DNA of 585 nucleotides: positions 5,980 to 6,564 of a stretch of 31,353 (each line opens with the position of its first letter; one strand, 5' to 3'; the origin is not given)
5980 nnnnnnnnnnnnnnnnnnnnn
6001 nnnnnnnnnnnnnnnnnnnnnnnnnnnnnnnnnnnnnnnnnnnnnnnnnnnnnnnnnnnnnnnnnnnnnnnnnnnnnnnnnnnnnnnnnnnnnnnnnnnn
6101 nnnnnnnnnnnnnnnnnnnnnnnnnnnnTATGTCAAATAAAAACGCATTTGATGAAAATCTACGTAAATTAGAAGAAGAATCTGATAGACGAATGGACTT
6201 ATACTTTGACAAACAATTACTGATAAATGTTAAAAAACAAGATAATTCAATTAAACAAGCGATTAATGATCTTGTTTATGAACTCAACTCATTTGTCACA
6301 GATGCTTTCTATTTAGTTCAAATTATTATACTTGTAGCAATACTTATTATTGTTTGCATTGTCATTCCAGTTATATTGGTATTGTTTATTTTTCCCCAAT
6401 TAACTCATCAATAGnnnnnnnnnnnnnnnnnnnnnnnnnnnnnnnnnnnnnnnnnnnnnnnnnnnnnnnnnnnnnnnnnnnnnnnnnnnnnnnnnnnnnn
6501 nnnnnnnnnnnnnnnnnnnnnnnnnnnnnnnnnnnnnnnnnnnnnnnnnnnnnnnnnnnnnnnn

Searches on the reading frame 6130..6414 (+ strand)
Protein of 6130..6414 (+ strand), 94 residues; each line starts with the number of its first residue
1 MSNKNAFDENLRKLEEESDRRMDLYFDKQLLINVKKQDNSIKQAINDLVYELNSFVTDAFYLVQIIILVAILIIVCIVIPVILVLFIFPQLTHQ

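Call 29: search_protein_families(library=phrogs, proteins=[window:6130-6414:+])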
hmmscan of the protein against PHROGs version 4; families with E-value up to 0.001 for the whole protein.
window:6130-6414:+ (94 aa): 0 families

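Call 62: search_protein_families(library=pfam, max_evalue=0.01, proteins=[window:6130-6414:+])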
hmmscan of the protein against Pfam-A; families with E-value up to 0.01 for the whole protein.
window:6130-6414:+ (94 aa): 1 family
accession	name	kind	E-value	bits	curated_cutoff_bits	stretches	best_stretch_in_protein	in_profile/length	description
PF11594.13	Med28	-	0.0085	16.9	29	0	4-53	33-82/102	Mediator complex subunit 28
